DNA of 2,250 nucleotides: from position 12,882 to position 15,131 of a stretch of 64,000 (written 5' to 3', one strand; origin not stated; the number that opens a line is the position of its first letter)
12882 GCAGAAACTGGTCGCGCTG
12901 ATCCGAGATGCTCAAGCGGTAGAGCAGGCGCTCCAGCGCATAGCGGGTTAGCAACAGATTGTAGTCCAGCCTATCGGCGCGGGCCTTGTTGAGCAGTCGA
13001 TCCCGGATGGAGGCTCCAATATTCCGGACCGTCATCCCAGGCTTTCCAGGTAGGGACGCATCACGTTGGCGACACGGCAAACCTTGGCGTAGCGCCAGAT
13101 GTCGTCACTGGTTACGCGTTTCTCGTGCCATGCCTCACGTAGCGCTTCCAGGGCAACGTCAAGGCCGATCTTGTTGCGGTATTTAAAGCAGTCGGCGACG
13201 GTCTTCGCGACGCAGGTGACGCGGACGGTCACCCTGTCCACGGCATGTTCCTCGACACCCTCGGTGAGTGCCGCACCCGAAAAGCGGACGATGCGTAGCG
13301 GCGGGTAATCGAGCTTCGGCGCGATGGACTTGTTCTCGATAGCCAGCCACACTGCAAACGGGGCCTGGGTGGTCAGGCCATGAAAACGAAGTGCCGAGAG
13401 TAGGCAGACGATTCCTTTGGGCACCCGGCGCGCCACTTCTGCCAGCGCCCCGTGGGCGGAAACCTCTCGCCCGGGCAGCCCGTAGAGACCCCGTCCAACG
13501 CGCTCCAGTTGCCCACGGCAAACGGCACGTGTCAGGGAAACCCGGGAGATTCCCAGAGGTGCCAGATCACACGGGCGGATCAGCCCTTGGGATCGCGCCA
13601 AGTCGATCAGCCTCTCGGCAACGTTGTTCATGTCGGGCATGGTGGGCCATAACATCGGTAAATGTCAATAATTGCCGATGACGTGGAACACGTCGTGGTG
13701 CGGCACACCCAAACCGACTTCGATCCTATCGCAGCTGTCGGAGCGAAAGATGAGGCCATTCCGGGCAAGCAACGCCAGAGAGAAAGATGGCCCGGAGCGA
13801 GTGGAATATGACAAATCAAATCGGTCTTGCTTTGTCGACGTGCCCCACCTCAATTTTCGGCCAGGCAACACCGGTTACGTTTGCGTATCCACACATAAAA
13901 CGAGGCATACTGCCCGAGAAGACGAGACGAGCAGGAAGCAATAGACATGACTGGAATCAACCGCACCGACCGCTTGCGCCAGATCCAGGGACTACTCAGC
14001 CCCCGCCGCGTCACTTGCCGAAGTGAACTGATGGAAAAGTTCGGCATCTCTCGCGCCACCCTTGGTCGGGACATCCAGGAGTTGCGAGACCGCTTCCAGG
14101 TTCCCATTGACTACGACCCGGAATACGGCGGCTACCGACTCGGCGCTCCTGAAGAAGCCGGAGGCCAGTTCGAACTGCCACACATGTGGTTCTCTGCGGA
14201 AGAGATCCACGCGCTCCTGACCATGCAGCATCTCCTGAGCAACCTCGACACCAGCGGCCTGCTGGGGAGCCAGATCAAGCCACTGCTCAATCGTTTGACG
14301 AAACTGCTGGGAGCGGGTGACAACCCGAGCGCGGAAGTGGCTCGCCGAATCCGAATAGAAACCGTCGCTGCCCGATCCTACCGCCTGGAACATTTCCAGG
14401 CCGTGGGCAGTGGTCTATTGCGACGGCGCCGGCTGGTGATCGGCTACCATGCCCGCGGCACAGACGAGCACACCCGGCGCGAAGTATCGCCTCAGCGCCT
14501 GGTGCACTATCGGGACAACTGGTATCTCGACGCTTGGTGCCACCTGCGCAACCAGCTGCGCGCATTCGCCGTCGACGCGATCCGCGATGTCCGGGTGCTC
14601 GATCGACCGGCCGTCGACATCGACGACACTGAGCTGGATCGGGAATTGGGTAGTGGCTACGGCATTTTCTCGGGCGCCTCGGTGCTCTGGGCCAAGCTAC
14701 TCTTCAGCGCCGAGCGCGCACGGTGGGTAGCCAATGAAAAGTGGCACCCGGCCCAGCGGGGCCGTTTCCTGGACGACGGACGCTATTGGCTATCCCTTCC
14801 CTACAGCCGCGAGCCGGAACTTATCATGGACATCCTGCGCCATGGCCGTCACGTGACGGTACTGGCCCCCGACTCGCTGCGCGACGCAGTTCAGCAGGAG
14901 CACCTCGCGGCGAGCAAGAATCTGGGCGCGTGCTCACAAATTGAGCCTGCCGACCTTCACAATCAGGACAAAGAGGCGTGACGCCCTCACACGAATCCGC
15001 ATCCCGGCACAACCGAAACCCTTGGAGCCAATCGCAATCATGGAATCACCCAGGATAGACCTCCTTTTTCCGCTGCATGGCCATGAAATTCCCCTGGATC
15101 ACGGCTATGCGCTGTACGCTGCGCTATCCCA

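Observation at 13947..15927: WYL regulator, second Cas6-family gene (Cmx6-like) and cas3 5' stub grafted in front of a complete type I-E operon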

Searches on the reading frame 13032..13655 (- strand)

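Call 7: search_protein_families(library=pfam, proteins=[window:13032-13655:-], max_evalue=0.1)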
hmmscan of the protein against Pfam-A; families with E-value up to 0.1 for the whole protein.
window:13032-13655:- (207 aa): 3 families
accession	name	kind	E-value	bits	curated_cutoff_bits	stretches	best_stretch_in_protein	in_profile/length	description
PF13338.12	AbiEi_4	-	1.1e-13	51.5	25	1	14-61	1-49/49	Transcriptional regulator, AbiEi antitoxin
PF17194.10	AbiEi_3_N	-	5.5e-08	33.2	26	1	30-95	22-88/93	Transcriptional regulator, AbiEi antitoxin N-terminal domain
PF09407.15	AbiEi_1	-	0.013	16.1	22.2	1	80-200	20-135/142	AbiEi antitoxin C-terminal domain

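Call 8: search_protein_families(library=ncbifam, proteins=[window:13032-13655:-], max_evalue=0.1)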
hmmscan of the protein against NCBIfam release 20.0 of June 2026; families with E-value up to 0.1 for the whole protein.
window:13032-13655:- (207 aa): 1 family
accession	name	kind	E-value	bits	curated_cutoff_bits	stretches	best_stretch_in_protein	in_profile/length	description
NF047376.1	TAA_AbiEi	equivalog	0.0065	16.2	150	1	38-87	39-88/172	type IV toxin-antitoxin system AbiEi family antitoxin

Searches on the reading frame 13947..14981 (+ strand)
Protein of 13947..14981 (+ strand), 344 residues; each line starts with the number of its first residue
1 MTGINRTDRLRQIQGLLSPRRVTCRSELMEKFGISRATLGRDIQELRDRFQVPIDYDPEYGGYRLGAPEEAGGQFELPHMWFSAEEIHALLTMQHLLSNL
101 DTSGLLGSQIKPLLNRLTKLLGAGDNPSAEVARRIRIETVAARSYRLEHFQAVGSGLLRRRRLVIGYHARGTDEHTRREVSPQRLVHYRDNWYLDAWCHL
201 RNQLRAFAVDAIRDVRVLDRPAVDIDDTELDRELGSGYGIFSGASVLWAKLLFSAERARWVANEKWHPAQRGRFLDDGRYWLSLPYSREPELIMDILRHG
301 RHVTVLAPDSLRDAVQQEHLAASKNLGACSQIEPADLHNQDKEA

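Call 7: search_protein_families(library=pfam, proteins=[window:13947-14981:+], max_evalue=0.1)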
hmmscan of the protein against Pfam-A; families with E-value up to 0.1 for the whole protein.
window:13947-14981:+ (344 aa): 5 families
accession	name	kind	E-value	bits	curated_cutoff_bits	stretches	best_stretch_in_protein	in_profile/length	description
PF13280.12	WYL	-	5.1e-21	74.9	21.8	1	148-217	1-70/70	WYL domain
PF25583.1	WCX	-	3.8e-15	56.4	23.9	1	247-319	3-72/76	WCX domain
PF08279.18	HTH_11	-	1.3e-06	28.6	25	1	10-64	2-55/55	HTH domain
PF25213.1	HVO_A0261_N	-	0.0039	17.5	35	1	23-50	25-52/86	HVO_A0261 N-terminal domain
PF08220.18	HTH_DeoR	-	0.0041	17.3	21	1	11-47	3-39/57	DeoR-like helix-turn-helix domain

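Call 8: search_protein_families(library=ncbifam, proteins=[window:13947-14981:+], max_evalue=0.1)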
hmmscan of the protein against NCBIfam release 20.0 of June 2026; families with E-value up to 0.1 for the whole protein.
window:13947-14981:+ (344 aa): 6 families
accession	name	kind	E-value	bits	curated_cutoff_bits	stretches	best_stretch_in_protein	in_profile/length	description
NF053736.1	AcpB_EbpR_MafR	subfamily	0.0074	15.6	130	1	26-66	25-65/481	AcpB/EbpR/MafR family transcriptional regulator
TIGR00122.1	birA_repr_reg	equivalog_domain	0.018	14.9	70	1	27-70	18-58/69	biotin operon repressor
NF008848.0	PRK11886.1-3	equivalog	0.024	13.7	362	1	16-68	9-60/319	bifunctional biotin--[acetyl-CoA-carboxylase] ligase/biotin operon repressor BirA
NF041397.1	TranRegGlpR_Halo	equivalog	0.052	13.2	300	1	8-51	5-48/253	HTH-type transcriptional regulator GlpR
NF010034.0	PRK13509.1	equivalog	0.068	12.5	244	0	6-49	3-46/251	HTH-type transcriptional regulator UlaR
TIGR02018.2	his_ut_repres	equivalog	0.085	12.2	220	0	21-48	22-49/226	histidine utilization transcriptional repressor HutC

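Call 77: search_protein_families(library=padloc, proteins=[window:13947-14981:+], max_evalue=0.001)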
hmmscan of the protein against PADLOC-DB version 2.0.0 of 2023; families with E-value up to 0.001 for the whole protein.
window:13947-14981:+ (344 aa): 4 families
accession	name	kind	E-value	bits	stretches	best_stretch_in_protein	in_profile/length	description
PDLC01457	WYL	-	5.1e-42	142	1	6-311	2-229/229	"CAS-I,CAS-II,CAS-III,CAS-IV,CAS-V,CAS-VI; associated_signaling"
PDLC01652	WYL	-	2.8e-30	103.8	1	138-318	8-157/162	"CAS-I,CAS-II,CAS-III,CAS-IV,CAS-V,CAS-VI; associated_signaling"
PDLC01766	Cas3c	-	3.3e-12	43.4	1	2-322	2-312/1009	-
PDLC03787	RTasWYL-YodC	-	9e-06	23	1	165-219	294-351/354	DRT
